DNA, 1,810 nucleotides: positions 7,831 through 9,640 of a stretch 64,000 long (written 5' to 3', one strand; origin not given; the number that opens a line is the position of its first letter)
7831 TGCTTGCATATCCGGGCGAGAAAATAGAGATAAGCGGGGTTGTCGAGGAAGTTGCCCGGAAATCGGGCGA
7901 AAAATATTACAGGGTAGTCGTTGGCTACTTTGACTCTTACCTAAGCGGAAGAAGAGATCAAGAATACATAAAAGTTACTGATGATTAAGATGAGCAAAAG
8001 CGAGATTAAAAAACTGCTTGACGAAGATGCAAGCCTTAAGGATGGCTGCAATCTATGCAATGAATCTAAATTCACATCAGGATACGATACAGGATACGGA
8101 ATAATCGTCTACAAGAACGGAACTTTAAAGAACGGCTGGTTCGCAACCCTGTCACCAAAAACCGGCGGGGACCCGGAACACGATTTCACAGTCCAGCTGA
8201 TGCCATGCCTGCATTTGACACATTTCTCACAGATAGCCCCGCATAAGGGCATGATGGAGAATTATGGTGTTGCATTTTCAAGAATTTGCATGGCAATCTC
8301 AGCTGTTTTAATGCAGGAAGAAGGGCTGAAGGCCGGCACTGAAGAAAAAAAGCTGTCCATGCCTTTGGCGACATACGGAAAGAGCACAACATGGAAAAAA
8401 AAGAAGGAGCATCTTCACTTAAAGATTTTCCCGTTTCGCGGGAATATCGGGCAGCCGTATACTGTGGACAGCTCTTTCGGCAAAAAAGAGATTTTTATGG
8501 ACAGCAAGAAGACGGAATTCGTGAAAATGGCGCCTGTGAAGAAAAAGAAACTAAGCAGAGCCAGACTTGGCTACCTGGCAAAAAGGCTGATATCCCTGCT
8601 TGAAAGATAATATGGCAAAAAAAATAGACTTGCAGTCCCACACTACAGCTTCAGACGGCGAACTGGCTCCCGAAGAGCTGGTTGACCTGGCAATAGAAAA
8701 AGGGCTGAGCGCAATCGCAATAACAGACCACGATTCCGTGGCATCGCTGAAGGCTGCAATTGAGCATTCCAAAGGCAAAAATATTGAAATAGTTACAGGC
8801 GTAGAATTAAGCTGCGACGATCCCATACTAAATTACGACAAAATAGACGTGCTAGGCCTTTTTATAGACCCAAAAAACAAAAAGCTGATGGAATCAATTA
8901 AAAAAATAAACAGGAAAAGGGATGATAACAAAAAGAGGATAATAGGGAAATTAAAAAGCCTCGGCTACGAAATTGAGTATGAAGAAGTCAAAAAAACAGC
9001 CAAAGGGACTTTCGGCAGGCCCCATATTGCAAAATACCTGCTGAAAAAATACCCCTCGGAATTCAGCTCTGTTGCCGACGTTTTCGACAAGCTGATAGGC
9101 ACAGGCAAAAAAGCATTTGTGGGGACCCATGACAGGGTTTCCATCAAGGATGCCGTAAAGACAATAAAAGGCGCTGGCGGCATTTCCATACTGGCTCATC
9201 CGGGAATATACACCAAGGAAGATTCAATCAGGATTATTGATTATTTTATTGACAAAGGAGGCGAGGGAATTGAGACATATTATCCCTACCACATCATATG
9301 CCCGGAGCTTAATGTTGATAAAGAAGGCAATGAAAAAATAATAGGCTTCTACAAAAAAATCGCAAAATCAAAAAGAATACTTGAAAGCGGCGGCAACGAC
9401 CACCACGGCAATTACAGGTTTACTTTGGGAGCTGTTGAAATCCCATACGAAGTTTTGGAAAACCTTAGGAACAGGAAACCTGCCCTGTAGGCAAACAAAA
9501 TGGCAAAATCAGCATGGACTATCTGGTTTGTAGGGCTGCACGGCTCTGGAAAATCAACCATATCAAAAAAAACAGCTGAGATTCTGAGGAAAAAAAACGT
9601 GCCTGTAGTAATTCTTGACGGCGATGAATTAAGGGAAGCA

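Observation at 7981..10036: APS kinase without a canonical sulfurylase; the atypical HIT protein is a candidate ADP/ATP-sulfurylase and the PHP protein a candidate pAp phosphatase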

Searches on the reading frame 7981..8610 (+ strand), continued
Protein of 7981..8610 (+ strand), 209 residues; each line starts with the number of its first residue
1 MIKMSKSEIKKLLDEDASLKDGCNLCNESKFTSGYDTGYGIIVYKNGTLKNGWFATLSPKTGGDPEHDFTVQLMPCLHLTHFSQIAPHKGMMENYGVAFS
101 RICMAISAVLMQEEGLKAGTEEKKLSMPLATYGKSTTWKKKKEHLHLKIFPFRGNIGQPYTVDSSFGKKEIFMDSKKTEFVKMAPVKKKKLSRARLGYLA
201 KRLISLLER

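Call 71: search_protein_families(library=ncbifam, max_evalue=0.001, proteins=[L033:6468-7856:+, L029:11551-12414:+, L047:10543-11289:+, L047:11276-12076:-, L033:2899-3948:+, L017:10617-11909:+, L043:10549-11370:+, L023:7061-8032:-, L045:4587-6197:-])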
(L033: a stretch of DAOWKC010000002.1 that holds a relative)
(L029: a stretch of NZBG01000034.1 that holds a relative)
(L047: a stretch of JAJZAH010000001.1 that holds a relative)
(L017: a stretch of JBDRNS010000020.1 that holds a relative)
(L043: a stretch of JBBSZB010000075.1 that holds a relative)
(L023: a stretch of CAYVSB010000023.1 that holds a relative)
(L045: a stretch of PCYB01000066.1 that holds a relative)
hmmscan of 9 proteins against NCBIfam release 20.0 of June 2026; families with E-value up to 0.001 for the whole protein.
L033:6468-7856:+ (462 aa): 1 family
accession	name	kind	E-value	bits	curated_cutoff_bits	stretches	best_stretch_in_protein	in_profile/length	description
TIGR02335.1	hydr_PhnA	equivalog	0.0003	20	407.55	0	6-104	17-118/408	phosphonoacetate hydrolase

L029:11551-12414:+ (287 aa): 4 families
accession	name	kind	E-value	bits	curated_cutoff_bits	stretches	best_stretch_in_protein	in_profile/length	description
NF041135.1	IPPtranDIPPsyn_Thcocales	equivalog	5.9e-13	48.6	580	1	26-154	231-352/419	bifunctional L-myo-inositol-1-phosphate cytidylyltransferase/CDP-L-myo-inositol myo-inositolphosphotransferase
NF040950.1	archin_ph_syn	equivalog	4e-12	46.4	180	1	29-145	7-123/191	archaetidylinositol phosphate synthase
NF045883.1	PIPSynth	equivalog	2.5e-08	33.8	170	1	29-151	6-127/197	phosphatidylinositol phosphate synthase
NF052561.1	PIPSynBT1523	equivalog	1.6e-05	24.7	350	1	29-153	8-138/232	hypothetical protein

L047:10543-11289:+ (248 aa): 2 families
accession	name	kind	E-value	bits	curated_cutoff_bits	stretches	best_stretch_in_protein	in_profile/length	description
TIGR00691.1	spoT_relA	subfamily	3.9e-05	22.2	499.2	1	65-161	19-106/687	RelA/SpoT family protein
NF008303.0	PRK11092.1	equivalog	0.00013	20.3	947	1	20-124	4-101/702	bifunctional GTP diphosphokinase/guanosine-3',5'-bis pyrophosphate 3'-pyrophosphohydrolase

L047:11276-12076:- (266 aa): 0 families

L033:2899-3948:+ (349 aa): 0 families

L017:10617-11909:+ (430 aa): 21 families
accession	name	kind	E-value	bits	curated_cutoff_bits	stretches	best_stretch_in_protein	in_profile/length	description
TIGR00455.1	apsK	equivalog_domain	1.6e-51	174.6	138.7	1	253-427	12-184/184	adenylyl-sulfate kinase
TIGR02067.1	his_9_HisN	equivalog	2.1e-50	171.5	275.15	1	4-250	2-250/252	histidinol-phosphatase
NF002059.0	PRK00889.1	subfamily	6.9e-48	162.7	244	1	256-427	2-169/177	adenylyl-sulfate kinase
NF003013.0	PRK03846.1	subfamily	1.8e-46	158.3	163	1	253-428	22-195/202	adenylyl-sulfate kinase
NF004035.0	PRK05506.1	subfamily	1.6e-45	155.5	715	1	252-428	453-627/632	bifunctional sulfate adenylyltransferase subunit 1/adenylylsulfate kinase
NF004040.0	PRK05537.1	equivalog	3.6e-44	151.2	669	1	231-428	370-565/572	bifunctional sulfate adenylyltransferase/adenylylsulfate kinase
NF009321.0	PRK12676.1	equivalog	6.8e-35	120.4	264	1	2-252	6-263/264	bifunctional fructose-bisphosphatase/inositol-phosphate phosphatase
TIGR01331.1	bisphos_cysQ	equivalog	3.4e-30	105.5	228.8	1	8-231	6-236/250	3'(2'),5'-bisphosphate nucleotidase CysQ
NF004041.0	PRK05541.1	subfamily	1.2e-26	93.9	127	1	255-428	3-171/176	adenylyl-sulfate kinase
NF008027.1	PRK10757.1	equivalog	1.4e-26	93.1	332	1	10-253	11-259/267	inositol-1-monophosphatase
NF008182.0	PRK10931.1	equivalog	1.6e-18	66.7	379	1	9-230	7-231/246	3'(2'),5'-bisphosphate nucleotidase CysQ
NF010678.0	PRK14076.1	equivalog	5.8e-18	65.1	493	1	32-262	38-294/570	bifunctional NADP phosphatase/NAD kinase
TIGR01330.1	bisphos_HAL2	equivalog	6.9e-16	58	267.05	1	16-68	26-78/359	3'(2'),5'-bisphosphate nucleotidase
TIGR03574.1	selen_PSTK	equivalog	7.4e-08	32.1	290.5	1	262-425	2-165/249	L-seryl-tRNA(Sec) kinase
TIGR00959.1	ffh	equivalog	5.2e-06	25.6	473.2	1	241-307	75-148/428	signal recognition particle protein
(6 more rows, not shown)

L043:10549-11370:+ (273 aa): 3 families
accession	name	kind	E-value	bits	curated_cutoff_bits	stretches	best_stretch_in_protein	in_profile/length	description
NF007103.0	PRK09552.1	equivalog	5.4e-05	23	292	1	6-116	5-112/220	2-hydroxy-3-keto-5-methylthiopentenyl-1-phosphate phosphatase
TIGR03333.1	salvage_mtnX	equivalog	0.00014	21.9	303.2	1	8-121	3-113/214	2-hydroxy-3-keto-5-methylthiopentenyl-1-phosphate phosphatase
TIGR01488.1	HAD-SF-IB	subfamily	0.00048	20.1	45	0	7-118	2-112/177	HAD-IB family phosphatase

L023:7061-8032:- (323 aa): 21 families
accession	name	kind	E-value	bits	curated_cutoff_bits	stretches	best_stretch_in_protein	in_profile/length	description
NF006354.0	PRK08578.1-2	equivalog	2.7e-60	204.3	353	1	42-320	13-288/296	preprotein translocase subunit SecF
NF006353.0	PRK08578.1-1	subfamily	5.7e-59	199.9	282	1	39-320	2-278/281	preprotein translocase subunit SecF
NF006356.0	PRK08578.1-4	equivalog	9.3e-55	186.3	330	1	20-320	9-298/302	preprotein translocase subunit SecF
NF041305.1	SecF_Halo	equivalog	4.1e-53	180.6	420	1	43-317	17-284/289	protein translocase subunit SecF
NF006355.0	PRK08578.1-3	equivalog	8.1e-48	163.1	421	1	43-317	17-284/290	preprotein translocase subunit SecF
NF006357.0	PRK08578.2-1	equivalog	1.6e-42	146.2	304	1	40-319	3-276/282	preprotein translocase subunit SecF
TIGR00966.2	transloc_SecF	equivalog_domain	6.7e-21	75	160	1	36-242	1-200/279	protein translocase subunit SecF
NF009583.0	PRK13024.1-3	subfamily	1.2e-15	56.7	721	1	74-243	489-655/755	protein translocase subunit SecDF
TIGR00916.1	2A0604s01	subfamily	4e-13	49.5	148.6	1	135-243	56-165/231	SecD/SecF family protein translocase subunit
NF006218.0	PRK08343.1-4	subfamily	3.1e-12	46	383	1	152-287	227-362/392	preprotein translocase subunit SecD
NF009581.0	PRK13024.1-1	equivalog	2.9e-09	35.6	1058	1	14-245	429-649/752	protein translocase subunit SecDF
NF011315.0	PRK14726.1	equivalog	1.1e-08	33.6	1249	1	115-242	621-748/855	protein translocase subunit SecDF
NF046001.1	SecDF_plasm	equivalog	5.4e-08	31.4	500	1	22-312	521-838/878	protein translocase subunit SecDF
NF009582.0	PRK13024.1-2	equivalog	1e-07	30.4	723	1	35-244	519-741/859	protein translocase subunit SecDF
NF009584.0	PRK13024.1-4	equivalog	3.4e-07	29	1171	1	14-242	431-648/759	protein translocase subunit SecDF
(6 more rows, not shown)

L045:4587-6197:- (536 aa): 2 families
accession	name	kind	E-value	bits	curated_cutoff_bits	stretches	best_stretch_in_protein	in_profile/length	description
NF046086.1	BFO_1060_trans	domain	5.9e-14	52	200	1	356-523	195-364/365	BFO_1060 family glycosyltransferase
TIGR04396.2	surf_polysacc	subfamily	3.7e-08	33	125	1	355-532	197-372/427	surface carbohydrate biosynthesis protein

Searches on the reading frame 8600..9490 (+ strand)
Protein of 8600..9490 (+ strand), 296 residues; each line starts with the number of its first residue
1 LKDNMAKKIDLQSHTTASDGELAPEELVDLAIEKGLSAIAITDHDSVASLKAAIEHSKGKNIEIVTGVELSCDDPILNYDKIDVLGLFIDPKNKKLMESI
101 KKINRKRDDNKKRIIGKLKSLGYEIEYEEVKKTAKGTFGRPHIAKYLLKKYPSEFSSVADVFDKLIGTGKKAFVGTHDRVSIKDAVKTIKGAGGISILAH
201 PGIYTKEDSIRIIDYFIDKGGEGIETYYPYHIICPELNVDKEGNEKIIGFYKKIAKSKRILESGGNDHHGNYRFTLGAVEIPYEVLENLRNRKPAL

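Call 3: search_protein_families(library=pfam, proteins=[window:8600-9490:+], max_evalue=0.1)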
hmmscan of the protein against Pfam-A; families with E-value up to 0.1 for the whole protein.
window:8600-9490:+ (296 aa): 2 families
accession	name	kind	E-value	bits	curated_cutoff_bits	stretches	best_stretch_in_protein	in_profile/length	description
PF02811.25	PHP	-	4.9e-14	53.4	26.4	1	10-167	1-153/164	PHP domain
PF21551.2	CSL4_N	-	0.09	12.9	27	0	228-248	1-21/57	Exosome complex component CSL4, N-terminal domain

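Call 4: search_protein_families(library=ncbifam, proteins=[window:8600-9490:+], max_evalue=0.1)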
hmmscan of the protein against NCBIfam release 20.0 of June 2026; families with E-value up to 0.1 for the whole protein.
window:8600-9490:+ (296 aa): 19 families
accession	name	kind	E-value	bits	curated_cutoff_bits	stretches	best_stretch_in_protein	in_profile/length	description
NF041577.1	nside_bi_sphtase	equivalog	2.6e-44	151.4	400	1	7-271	2-252/276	3',5'-nucleoside bisphosphate phosphatase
NF047791.1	RNaseRnm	equivalog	3.5e-42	144.6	375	1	9-227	3-220/275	RNase RNM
NF041661.1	Cycl_ph_dihydrol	equivalog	3.2e-22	79.1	500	1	10-234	1-221/259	phosphoribosyl 1,2-cyclic phosphate 1,2-diphosphodiesterase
NF045780.1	TrlF_fam_ATP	equivalog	5.1e-14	52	350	1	8-137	7-150/944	TrlF family AAA-like ATPase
NF004981.0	PRK06361.1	equivalog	2.5e-12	46.7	117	1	9-71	2-72/217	histidinol phosphate phosphatase domain-containing protein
NF038032.1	CehA_McbA_metalo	domain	2.4e-10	40.4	80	1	9-71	5-68/315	CehA/McbA family metallohydrolase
NF001688.0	PRK00448.1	equivalog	1.4e-08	32.8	873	1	4-71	334-403/1445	PolC-type DNA polymerase III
NF004225.0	PRK05672.1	subfamily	1.4e-07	30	939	1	15-103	15-102/1047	error-prone DNA polymerase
TIGR01405.1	polC_Gram_pos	equivalog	2.2e-07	29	1043.45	1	5-71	101-169/1211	DNA polymerase III subunit alpha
NF006375.0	PRK08609.1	equivalog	2.9e-05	22.8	426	1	8-48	336-376/571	DNA polymerase/3'-5' exonuclease PolX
NF005516.0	PRK07135.1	equivalog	0.0004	18.7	1084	1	24-74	22-72/974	DNA polymerase III DnaE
NF004226.0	PRK05673.1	equivalog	0.00098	17.1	1002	1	9-75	7-75/1146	DNA polymerase III subunit alpha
NF007079.0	PRK09532.1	equivalog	0.0014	16.9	1525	1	12-152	9-130/876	DNA polymerase III subunit alpha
NF005617.0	PRK07374.1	equivalog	0.003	15.5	1653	1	17-152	14-132/1170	DNA polymerase III subunit alpha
NF005928.0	PRK07945.1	equivalog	0.0078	15.6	250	1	6-46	97-137/337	PHP domain-containing protein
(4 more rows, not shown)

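Call 45: search_solved_structures(query=window:8600-9487:+, max_evalue=0.001, show_alignments=2)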
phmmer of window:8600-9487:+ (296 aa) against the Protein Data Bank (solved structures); distinct sequences matched with E-value up to 0.001: 4.
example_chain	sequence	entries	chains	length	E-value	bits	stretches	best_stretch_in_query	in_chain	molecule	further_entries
9etk_A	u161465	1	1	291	4.9e-26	95.1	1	8-230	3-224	Metal-dependent phosphoesterases (PHP family)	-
7ug9_A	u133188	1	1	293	1.8e-25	93.3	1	4-226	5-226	5'-3' exoribonuclease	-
2yb1_A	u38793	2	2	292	6.3e-23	84.9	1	8-231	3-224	AMIDOHYDROLASE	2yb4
3e0f_A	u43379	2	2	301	5.5e-19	72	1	7-228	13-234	Putative Metal-dependent Phosphoesterase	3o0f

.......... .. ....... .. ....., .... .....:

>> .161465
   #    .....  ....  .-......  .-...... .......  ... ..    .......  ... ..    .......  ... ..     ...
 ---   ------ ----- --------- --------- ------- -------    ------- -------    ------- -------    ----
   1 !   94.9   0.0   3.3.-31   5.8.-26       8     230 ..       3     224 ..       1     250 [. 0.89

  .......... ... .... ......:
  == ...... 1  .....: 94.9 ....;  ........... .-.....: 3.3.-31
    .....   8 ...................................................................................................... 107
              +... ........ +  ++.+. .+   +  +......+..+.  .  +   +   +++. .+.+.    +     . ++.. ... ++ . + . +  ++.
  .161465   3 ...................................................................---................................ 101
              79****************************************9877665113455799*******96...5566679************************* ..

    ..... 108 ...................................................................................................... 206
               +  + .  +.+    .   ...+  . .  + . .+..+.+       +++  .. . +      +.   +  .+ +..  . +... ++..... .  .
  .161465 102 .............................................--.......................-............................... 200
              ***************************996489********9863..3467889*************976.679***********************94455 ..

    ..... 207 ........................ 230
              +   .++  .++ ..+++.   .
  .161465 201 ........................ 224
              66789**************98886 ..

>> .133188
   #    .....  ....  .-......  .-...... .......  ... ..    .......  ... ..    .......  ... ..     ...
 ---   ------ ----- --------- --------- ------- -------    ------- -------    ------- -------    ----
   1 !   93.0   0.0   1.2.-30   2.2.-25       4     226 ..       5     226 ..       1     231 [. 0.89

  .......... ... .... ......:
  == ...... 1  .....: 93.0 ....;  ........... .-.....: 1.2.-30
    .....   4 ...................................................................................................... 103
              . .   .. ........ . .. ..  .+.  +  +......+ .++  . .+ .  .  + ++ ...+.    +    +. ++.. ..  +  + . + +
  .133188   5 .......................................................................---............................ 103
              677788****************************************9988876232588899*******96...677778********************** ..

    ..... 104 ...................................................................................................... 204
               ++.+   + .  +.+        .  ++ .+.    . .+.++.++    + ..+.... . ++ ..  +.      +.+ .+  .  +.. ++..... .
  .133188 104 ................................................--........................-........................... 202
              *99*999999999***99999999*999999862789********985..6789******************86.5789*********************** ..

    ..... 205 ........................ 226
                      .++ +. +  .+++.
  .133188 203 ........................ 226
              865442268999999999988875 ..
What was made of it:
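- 8600..9490 (+): PHP-domain phosphoesterase, 296 aa (probable ATG start 8612). It belongs to the 'PHPa' clade that always follows the HIT-like gene. PDB matches are 9etk, 7ug9 (E. coli RNase AM), 2yb1 (Cv1693) and 3e0f (call 45).
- The PHP protein is as close to RNase AM as to Cv1693 (calls 4, 45).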
